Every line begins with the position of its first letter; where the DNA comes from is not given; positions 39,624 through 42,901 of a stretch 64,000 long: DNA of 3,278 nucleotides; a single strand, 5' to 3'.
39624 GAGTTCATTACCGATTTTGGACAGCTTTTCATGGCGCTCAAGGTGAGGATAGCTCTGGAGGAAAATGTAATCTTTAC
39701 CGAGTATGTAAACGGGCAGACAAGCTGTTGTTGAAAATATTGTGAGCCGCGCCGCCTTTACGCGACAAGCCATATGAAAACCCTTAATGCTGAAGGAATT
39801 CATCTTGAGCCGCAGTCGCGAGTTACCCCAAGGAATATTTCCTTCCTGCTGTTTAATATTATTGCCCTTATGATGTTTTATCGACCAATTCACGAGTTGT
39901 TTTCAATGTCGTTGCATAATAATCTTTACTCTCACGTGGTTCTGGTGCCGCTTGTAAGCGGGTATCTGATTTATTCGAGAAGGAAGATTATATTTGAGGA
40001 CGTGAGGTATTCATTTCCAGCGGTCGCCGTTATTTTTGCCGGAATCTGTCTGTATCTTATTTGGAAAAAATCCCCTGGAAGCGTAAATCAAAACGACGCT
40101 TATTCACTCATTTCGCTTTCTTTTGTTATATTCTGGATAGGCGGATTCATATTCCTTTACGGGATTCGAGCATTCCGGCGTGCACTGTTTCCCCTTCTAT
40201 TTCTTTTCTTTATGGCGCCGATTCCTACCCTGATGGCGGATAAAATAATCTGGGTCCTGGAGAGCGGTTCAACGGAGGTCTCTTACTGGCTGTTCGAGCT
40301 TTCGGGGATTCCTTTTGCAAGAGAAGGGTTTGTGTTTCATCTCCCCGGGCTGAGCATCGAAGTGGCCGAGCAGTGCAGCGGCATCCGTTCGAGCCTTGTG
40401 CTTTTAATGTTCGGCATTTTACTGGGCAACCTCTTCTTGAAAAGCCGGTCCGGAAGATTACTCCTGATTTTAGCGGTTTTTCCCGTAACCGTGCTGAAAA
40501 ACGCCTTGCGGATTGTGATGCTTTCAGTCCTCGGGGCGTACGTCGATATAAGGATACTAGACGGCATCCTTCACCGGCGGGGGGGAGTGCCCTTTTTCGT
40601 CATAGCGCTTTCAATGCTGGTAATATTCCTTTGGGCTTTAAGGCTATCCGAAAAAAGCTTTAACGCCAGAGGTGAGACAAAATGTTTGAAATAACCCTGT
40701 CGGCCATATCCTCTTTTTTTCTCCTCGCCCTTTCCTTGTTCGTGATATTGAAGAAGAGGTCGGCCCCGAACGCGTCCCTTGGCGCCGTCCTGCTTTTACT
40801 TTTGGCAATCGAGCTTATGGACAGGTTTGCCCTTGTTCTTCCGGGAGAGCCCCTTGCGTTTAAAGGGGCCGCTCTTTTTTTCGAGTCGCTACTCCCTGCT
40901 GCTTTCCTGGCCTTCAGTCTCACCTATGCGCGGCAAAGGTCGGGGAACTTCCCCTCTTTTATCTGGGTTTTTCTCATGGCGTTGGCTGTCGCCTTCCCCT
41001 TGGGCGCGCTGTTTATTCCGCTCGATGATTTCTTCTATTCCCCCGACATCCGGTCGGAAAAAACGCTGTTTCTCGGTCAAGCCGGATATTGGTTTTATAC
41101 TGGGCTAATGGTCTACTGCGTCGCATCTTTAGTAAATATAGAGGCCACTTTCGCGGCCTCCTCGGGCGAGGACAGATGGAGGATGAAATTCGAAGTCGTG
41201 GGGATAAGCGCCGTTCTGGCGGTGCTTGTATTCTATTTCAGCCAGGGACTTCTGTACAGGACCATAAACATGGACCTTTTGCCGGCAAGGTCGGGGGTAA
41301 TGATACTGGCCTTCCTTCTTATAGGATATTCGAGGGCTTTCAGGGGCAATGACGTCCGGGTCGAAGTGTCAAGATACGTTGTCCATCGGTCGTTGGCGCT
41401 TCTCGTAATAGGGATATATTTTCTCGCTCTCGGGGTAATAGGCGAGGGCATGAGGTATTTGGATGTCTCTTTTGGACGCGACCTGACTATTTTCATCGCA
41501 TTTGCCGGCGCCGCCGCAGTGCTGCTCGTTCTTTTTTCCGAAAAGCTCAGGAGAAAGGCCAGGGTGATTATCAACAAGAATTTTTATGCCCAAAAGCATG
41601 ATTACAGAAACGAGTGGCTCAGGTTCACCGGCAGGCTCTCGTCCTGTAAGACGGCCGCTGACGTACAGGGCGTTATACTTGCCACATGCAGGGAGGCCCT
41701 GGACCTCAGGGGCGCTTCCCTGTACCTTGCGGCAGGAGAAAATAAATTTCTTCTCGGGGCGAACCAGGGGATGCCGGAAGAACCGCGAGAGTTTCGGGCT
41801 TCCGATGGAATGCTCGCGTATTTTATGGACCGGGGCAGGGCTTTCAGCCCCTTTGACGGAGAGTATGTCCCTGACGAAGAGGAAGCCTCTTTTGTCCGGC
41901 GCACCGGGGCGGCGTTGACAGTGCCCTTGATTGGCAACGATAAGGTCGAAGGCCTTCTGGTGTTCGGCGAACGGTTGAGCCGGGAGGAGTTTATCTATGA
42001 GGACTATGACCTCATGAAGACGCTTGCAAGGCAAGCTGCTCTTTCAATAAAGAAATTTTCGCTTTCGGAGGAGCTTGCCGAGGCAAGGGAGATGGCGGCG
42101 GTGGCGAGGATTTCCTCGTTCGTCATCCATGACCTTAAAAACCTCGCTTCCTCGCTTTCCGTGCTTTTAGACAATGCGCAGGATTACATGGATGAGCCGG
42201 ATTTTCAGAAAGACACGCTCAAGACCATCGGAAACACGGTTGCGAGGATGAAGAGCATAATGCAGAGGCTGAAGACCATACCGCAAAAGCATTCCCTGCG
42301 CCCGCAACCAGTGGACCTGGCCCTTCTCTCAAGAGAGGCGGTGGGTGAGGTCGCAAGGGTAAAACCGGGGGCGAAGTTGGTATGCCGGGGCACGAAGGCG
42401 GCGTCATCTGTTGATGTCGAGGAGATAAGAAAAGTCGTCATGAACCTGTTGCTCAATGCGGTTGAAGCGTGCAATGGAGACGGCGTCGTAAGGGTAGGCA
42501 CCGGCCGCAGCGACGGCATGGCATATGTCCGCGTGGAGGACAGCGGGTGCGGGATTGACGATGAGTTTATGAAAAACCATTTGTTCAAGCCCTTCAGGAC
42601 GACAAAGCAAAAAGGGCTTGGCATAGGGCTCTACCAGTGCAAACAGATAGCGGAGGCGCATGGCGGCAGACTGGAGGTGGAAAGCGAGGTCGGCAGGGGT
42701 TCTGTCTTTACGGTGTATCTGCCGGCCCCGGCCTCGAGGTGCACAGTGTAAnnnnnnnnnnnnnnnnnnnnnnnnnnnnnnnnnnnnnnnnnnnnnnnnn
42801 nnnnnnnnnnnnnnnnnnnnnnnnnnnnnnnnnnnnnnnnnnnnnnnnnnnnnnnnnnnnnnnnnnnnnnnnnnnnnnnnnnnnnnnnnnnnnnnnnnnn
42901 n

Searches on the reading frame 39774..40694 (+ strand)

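Call 11: search_protein_families(library=pfam, proteins=[window:39774-40694:+])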
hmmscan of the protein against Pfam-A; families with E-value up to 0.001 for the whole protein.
window:39774-40694:+ (306 aa): 1 family
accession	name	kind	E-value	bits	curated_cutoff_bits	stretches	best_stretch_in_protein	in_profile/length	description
PF09721.15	Exosortase_EpsH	-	3.4e-48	164.7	25.7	1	31-288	3-253/254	Transmembrane exosortase (Exosortase_EpsH)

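Call 14: search_protein_families(library=ncbifam, proteins=[window:39774-40694:+])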
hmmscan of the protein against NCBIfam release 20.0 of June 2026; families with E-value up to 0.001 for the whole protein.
window:39774-40694:+ (306 aa): 13 families
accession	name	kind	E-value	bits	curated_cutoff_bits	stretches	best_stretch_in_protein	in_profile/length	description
TIGR04151.1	exosort_VPDSG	exception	7.4e-50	170.1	300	1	17-295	21-305/306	VPDSG-CTERM-specific exosortase XrtC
TIGR03109.2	exosort_XrtA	exception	3.7e-42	144.5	208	1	25-289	4-259/261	exosortase A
TIGR02602.1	8TM_EpsH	subfamily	1.1e-40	139.7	105.55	1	45-285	3-236/241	exosortase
TIGR04152.1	exosort_VPLPA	exception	1.4e-39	136.5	400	1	48-293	6-246/486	VPLPA-CTERM-specific exosortase XrtD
NF038142.1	exosort_XrtW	exception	6.7e-37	127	425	1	27-293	7-269/494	exosortase W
NF035943.2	exosort_XrtV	exception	1.2e-21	77.3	313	1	37-289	18-266/270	exosortase V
TIGR03113.1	exosort_XrtB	exception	2.1e-16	60.4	275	1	29-283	5-258/268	exosortase B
TIGR04178.1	exo_archaeo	signature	1.6e-14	54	23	1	195-289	1-95/97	exosortase/archaeosortase family protein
TIGR03763.1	cyanoexo_CrtA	exception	1.1e-10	41.5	150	1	44-288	24-258/260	cyanoexosortase A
NF033464.1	cyanoexo_CrtC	exception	2.5e-09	37.1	225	1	110-265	89-251/278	cyanoexosortase C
TIGR04156.1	cyanoexo_CrtB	exception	6.5e-09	35.7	300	1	41-291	26-269/280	cyanoexosortase B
TIGR04199.1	exosort_xrtJ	exception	2.8e-07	29.8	200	1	29-298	6-277/522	exosortase J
NF033770.1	exosort_XrtT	exception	3.2e-07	29.3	250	1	139-290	114-266/472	exosortase T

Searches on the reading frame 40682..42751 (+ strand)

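Call 5: search_protein_families(library=pfam, proteins=[window:40682-42751:+])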
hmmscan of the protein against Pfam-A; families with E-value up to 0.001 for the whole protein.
window:40682-42751:+ (689 aa): 5 families
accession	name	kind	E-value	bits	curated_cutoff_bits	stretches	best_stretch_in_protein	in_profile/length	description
PF02518.31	HATPase_c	-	2.7e-24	86.2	26.4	1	578-683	2-110/111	Histidine kinase-, DNA gyrase B-, and HSP90-like ATPase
PF13492.12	GAF_3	-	4.5e-11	43.7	27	1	337-456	14-127/129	GAF domain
PF01590.32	GAF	-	3.8e-06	27.9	22.4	1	332-456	9-133/133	GAF domain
PF14501.12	HATPase_c_5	-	4.7e-05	23.7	22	1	580-669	4-91/102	GHKL domain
PF13185.12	GAF_2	-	0.00025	21.7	28.6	1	326-456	2-135/136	GAF domain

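Call 14: search_protein_families(library=ncbifam, proteins=[window:40682-42751:+])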
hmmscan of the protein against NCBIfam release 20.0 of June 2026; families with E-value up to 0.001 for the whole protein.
window:40682-42751:+ (689 aa): 75 families (the best 25 are shown)
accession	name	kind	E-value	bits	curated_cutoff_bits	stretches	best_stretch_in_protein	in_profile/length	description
TIGR02916.1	PEP_his_kin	equivalog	2e-159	532.4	300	1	13-681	9-679/679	XrtA/PEP-CTERM system histidine kinase PrsK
NF008468.0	PRK11360.1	equivalog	1.5e-37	129.2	646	1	461-683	383-609/616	two-component system sensor histidine kinase AtoS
NF052574.1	HisKinEspCMyxo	equivalog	1.2e-30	106.3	1200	1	461-684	404-639/785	serine histidine kinase EspC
NF010411.0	PRK13837.1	equivalog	5.5e-29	100.7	647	1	457-683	433-676/828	two-component system VirA-like sensor kinase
NF007688.0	PRK10364.1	equivalog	1.8e-27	96.2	479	1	460-686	226-455/460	two-component system sensor histidine kinase ZraS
NF053867.1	SprKinKinDBac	equivalog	3.3e-20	72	775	1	580-682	396-497/500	sporulation kinase KinD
TIGR02966.1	phoR_proteo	equivalog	7.1e-20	71.3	334.2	1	481-679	121-332/333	phosphate regulon sensor histidine kinase PhoR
NF038348.1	T2SS_HK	subfamily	2e-19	69.5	450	1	581-681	471-572/574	histidine kinase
TIGR02956.1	TMAO_torS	equivalog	3e-19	68.7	676.5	1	572-683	570-683/967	TMAO reductase system sensor histidine kinase/response regulator TorS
NF046026.1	HisKinCckACaul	equivalog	4.9e-19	67.9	1000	1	460-684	288-534/678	cell cycle histidine kinase CckA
NF006800.0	PRK09303.1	equivalog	1.2e-18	67.3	342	1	459-681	135-376/383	histidine kinase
NF046044.1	PnpS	equivalog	2.6e-18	66.2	400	1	502-681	199-390/390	two-component system histidine kinase PnpS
NF041777.1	sens_FixL_Rhizob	equivalog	3.1e-18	65.7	850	1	576-683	373-482/485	sensor protein FixL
NF008543.0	PRK11466.1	equivalog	1.6e-17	62.7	982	1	578-684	558-664/914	TMAO reductase system sensor histidine kinase/response regulator TorS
NF047874.1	MASE3_PAS_HK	subfamily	1.9e-17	63.3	560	1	576-682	514-625/655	MASE3 domain-containing sensor histidine kinase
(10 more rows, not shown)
